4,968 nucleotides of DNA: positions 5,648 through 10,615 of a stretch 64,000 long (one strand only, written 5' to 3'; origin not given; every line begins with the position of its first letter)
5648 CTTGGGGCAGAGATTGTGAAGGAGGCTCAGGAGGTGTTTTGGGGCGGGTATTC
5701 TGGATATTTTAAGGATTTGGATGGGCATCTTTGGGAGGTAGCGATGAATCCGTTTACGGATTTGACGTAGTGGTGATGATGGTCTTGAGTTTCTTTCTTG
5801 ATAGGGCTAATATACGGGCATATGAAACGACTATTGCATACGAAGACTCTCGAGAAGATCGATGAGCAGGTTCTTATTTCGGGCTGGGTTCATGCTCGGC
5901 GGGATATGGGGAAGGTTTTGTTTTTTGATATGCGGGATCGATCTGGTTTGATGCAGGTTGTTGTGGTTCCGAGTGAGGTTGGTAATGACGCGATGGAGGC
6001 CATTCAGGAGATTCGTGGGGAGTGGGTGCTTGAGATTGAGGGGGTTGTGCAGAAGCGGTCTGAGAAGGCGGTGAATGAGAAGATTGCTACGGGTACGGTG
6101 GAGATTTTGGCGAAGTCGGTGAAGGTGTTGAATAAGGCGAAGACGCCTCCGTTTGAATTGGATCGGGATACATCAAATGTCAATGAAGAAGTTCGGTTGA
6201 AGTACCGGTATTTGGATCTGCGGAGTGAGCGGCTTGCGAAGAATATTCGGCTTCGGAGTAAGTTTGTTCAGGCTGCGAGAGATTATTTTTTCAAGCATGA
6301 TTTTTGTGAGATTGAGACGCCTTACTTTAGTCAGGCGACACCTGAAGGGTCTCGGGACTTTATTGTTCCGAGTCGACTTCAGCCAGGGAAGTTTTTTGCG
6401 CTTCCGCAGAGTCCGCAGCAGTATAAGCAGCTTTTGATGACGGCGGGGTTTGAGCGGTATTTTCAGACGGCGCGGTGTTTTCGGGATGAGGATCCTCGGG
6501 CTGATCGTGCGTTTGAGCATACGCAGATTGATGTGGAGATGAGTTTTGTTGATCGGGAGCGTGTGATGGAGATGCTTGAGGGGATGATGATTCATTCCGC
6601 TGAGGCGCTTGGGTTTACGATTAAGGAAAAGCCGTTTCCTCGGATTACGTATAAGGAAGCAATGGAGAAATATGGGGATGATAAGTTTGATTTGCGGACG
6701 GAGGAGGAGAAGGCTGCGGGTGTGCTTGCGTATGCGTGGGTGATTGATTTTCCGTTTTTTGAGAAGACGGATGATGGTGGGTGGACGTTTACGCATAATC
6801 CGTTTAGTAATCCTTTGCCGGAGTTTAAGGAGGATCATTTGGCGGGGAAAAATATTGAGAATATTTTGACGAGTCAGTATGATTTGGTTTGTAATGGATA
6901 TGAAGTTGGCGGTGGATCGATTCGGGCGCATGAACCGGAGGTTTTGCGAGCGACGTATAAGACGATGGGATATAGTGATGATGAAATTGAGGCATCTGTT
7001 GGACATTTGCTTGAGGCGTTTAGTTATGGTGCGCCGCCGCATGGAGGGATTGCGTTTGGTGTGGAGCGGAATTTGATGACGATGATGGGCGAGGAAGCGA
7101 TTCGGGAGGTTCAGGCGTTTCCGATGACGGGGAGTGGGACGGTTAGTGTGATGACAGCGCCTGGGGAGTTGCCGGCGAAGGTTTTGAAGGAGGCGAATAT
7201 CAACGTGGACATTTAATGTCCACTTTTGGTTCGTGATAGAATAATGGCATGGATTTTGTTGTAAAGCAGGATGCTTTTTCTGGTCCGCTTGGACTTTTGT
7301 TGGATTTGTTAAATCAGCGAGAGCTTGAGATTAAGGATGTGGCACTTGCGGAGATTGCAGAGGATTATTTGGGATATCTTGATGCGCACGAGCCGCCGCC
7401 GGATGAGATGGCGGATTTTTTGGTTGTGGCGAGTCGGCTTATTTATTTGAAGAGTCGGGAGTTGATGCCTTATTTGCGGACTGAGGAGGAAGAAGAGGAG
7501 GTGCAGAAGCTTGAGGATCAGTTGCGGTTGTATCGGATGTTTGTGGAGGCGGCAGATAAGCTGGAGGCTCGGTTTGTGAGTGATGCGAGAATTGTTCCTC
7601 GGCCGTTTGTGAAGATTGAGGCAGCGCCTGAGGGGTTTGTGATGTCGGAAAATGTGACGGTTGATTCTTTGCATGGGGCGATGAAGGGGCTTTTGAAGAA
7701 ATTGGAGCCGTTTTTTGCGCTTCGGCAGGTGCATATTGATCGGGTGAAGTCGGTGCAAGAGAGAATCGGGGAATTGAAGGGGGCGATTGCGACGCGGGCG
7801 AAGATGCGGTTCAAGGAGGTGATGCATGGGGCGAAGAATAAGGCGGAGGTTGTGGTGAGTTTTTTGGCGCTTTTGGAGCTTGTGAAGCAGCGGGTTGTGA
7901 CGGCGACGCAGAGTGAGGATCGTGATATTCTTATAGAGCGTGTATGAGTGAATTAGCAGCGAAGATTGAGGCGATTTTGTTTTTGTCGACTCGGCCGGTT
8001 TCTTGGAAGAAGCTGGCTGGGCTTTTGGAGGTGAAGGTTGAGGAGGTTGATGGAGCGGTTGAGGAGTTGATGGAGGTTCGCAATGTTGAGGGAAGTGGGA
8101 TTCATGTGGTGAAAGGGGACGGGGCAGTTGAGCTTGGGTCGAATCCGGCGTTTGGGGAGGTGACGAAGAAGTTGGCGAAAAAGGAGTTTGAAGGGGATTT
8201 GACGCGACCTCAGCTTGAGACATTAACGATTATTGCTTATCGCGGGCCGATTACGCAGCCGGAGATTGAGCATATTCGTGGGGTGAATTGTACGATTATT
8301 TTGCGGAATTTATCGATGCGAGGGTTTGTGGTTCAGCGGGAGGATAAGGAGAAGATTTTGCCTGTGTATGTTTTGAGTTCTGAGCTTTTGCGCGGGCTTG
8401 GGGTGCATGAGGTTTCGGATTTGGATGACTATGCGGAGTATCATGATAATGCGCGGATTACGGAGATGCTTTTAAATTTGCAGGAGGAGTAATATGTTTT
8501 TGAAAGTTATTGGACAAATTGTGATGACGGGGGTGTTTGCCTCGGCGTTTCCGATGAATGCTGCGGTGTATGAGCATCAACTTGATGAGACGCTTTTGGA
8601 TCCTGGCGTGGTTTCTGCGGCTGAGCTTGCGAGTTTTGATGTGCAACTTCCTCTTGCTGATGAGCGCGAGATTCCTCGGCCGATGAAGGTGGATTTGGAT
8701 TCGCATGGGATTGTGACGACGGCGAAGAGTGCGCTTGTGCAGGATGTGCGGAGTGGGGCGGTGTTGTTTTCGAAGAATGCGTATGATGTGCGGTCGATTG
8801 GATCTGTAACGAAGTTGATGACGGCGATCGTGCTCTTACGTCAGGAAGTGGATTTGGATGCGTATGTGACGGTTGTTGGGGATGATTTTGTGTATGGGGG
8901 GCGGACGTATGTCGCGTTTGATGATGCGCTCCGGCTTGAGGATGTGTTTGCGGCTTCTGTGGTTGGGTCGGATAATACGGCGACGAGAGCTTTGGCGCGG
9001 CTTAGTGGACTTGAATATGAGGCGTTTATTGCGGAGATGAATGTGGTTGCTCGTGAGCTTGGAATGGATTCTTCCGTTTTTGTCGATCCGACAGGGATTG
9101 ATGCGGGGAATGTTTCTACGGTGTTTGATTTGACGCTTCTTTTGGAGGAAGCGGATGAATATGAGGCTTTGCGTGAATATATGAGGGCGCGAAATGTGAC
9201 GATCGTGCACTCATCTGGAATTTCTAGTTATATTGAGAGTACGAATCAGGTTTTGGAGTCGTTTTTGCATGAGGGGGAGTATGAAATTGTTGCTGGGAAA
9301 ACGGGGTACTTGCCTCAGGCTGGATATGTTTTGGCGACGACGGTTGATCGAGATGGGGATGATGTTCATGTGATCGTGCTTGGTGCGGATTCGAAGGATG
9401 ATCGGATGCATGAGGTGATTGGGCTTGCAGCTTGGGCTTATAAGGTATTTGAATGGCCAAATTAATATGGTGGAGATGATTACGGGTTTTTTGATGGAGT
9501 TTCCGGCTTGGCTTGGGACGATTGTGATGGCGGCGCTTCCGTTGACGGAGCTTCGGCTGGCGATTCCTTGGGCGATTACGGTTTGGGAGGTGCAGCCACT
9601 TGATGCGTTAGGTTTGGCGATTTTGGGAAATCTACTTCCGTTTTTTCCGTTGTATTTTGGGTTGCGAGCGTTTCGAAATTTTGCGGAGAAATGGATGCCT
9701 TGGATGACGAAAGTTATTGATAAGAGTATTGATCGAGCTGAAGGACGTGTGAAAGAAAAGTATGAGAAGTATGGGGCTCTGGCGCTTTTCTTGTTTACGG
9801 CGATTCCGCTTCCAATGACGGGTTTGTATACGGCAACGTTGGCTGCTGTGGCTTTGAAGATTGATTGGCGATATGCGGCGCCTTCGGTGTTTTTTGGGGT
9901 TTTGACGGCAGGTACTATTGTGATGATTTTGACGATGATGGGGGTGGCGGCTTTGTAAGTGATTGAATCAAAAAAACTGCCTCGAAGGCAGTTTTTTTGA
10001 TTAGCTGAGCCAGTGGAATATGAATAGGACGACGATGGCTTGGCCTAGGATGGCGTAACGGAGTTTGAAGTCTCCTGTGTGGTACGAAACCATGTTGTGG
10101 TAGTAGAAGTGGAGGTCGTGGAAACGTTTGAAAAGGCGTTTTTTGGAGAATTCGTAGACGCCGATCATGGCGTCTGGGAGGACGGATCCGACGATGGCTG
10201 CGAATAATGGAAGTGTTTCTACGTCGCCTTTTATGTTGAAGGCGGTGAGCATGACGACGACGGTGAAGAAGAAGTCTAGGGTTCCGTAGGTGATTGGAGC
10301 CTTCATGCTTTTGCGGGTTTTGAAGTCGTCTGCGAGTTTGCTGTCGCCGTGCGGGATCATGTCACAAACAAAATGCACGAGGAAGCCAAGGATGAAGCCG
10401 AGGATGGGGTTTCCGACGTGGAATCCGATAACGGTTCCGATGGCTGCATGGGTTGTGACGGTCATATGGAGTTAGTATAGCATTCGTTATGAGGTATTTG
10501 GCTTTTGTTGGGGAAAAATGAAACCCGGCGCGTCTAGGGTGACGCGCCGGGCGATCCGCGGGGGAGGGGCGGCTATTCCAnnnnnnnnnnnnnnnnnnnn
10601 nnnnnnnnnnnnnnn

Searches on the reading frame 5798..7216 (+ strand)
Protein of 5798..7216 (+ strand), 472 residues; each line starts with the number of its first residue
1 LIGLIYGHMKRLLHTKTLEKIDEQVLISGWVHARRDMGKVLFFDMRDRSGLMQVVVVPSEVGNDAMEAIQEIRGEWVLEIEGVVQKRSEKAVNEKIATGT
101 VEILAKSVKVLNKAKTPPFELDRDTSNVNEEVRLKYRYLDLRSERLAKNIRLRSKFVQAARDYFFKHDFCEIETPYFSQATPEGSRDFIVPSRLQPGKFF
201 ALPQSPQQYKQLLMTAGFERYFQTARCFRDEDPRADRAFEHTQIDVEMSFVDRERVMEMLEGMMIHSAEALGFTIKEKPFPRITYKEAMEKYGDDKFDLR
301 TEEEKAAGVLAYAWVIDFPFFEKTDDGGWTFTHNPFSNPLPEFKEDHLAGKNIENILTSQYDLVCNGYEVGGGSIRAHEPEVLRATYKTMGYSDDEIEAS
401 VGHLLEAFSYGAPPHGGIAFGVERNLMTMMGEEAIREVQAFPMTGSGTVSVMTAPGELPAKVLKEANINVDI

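Call 11: search_protein_families(library=pfam, proteins=[window:5798-7216:+], max_evalue=0.01)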
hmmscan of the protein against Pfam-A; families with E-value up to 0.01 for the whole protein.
window:5798-7216:+ (472 aa): 3 families
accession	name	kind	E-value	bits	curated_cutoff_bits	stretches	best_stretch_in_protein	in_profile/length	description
PF00152.25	tRNA-synt_2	-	7.4e-107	357.4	25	1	129-444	1-307/308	tRNA synthetases class II (D, K and N)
PF01336.31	tRNA_anti-codon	-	9.1e-15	54.8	27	1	25-111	1-75/75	OB-fold nucleic acid binding domain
PF01409.25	tRNA-synt_2d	-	0.0044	17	19.8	0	207-278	90-161/246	tRNA synthetases class II core domain (F)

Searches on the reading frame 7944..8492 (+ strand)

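Call 11: search_protein_families(library=pfam, proteins=[window:7944-8492:+], max_evalue=0.01)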
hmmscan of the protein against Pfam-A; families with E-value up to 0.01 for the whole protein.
window:7944-8492:+ (182 aa): 2 families
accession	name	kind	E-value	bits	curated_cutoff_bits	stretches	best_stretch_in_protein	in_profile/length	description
PF04079.22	SMC_ScpB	-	1.3e-34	119.5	27.4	1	6-161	1-158/160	Segregation and condensation complex subunit ScpB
PF01047.28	MarR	-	0.0013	19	24.6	0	86-130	1-48/59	MarR family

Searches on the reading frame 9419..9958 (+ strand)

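Call 11: search_protein_families(library=pfam, proteins=[window:9419-9958:+], max_evalue=0.01)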
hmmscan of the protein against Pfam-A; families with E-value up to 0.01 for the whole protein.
window:9419-9958:+ (179 aa): 1 family
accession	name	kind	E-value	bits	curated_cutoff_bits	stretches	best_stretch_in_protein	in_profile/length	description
PF06695.16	Sm_multidrug_ex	-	2e-30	106.3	30.7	1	44-167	1-121/121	Putative small multi-drug export protein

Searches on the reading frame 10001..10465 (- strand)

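Call 93: search_protein_families(library=pfam, proteins=[window:10001-10465:-], max_evalue=0.01)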
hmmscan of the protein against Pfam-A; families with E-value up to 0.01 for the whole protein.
window:10001-10465:- (154 aa): 2 families
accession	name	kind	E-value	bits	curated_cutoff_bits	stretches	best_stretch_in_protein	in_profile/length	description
PF00882.24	Zn_dep_PLPC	-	1.5e-05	25.4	26.8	0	24-45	82-98/167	Zinc dependent phospholipase C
PF21724.2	DUF6861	-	0.0055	16.6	28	1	7-50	70-114/194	Family of unknown function (DUF6861)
